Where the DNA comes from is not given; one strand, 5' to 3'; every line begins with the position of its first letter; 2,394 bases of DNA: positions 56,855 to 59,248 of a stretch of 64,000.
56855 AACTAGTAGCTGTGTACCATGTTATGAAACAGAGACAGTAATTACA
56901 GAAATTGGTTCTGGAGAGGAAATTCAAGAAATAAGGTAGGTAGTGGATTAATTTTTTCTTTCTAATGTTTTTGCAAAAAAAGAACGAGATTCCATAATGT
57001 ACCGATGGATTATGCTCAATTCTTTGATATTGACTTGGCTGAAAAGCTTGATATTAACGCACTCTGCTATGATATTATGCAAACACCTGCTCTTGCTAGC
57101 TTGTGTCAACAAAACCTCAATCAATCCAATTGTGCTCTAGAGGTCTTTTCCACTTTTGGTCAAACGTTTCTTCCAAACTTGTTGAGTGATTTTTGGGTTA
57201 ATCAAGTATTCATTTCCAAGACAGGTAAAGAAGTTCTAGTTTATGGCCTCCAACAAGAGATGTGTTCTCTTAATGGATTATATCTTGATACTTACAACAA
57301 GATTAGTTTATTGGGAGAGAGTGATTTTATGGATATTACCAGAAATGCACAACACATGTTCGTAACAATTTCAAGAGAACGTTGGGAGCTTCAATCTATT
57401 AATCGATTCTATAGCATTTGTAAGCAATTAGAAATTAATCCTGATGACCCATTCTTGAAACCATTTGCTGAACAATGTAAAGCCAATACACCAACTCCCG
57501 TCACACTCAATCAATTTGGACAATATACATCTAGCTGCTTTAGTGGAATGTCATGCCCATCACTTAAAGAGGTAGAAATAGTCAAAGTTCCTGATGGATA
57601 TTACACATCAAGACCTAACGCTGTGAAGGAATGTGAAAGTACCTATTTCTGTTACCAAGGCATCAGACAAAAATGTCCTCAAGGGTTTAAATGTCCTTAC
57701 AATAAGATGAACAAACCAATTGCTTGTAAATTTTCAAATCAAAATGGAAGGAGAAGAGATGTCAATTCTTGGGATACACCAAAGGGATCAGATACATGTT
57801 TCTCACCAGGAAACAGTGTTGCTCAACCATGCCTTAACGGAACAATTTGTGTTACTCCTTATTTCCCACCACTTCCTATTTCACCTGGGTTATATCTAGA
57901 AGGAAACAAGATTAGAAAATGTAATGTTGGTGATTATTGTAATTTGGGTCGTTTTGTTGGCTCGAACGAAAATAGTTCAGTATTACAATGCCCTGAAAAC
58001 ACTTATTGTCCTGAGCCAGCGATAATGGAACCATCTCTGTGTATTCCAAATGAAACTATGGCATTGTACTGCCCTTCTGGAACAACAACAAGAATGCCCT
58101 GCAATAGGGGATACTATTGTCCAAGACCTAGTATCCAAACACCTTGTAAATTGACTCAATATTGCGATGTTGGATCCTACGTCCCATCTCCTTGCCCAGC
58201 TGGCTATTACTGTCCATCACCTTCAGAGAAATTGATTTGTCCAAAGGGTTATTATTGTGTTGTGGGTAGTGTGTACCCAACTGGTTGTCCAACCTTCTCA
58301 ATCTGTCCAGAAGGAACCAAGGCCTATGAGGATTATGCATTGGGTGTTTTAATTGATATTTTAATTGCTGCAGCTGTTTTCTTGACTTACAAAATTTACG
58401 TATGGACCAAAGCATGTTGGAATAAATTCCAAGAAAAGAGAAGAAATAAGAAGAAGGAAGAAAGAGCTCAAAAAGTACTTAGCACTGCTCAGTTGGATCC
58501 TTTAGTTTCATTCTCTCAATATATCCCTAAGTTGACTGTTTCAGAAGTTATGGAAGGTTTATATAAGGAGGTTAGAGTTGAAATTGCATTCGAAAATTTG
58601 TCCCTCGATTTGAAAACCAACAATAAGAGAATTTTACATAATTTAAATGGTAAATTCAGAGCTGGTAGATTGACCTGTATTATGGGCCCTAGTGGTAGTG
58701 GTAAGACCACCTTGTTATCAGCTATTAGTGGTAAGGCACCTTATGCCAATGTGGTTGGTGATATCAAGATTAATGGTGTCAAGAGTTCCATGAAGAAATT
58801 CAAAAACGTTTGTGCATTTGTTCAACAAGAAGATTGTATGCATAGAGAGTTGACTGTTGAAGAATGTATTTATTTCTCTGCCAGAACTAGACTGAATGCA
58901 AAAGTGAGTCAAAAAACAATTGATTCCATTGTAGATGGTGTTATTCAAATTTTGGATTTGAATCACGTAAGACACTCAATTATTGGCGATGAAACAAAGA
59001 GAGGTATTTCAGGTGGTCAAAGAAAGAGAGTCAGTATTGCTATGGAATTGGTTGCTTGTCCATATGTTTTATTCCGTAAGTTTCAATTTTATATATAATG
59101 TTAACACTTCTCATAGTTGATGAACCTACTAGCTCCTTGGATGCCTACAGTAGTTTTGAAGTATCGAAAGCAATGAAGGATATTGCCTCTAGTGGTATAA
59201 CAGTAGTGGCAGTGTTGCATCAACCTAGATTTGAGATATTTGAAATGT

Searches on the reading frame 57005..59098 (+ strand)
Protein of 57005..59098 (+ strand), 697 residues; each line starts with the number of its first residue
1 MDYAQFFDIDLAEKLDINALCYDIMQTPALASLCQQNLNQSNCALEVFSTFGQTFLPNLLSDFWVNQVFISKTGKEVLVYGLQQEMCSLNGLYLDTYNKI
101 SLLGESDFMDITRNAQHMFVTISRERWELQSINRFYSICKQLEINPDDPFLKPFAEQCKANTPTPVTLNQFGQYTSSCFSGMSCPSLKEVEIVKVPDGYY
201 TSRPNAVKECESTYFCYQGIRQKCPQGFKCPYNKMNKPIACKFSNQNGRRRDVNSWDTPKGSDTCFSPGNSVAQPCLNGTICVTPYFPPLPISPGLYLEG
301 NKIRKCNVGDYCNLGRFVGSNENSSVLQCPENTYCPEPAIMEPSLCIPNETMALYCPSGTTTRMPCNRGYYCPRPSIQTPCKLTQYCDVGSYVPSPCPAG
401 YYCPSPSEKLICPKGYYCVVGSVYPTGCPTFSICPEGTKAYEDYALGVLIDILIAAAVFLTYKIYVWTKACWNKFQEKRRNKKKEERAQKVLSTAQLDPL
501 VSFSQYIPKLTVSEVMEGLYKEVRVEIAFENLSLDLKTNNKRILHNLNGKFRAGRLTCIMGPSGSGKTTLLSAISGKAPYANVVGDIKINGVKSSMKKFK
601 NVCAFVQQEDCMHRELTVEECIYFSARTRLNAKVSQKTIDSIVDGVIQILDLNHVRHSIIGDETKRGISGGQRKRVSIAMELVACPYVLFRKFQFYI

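Call 28: find_encoding_contigs(protein=window:57005-59095:+, flank=2000, max_places=3)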
Protein window:57005-59095:+ (697 aa): no gene with exactly this product is on record in the collection.

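Call 36: search_protein_families(library=pfam, proteins=[window:57005-59098:+], max_evalue=0.001)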
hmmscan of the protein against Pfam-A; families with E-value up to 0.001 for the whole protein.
window:57005-59098:+ (697 aa): 3 families
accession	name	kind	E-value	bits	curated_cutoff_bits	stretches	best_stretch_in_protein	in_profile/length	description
PF00005.33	ABC_tran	-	1.4e-21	78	25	1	544-689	1-130/137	ABC transporter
PF13476.12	AAA_23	-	0.00013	23.1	27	1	540-575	6-40/201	AAA domain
PF13555.12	AAA_29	-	0.00086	19.4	27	0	552-575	20-43/61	P-loop containing region of AAA domain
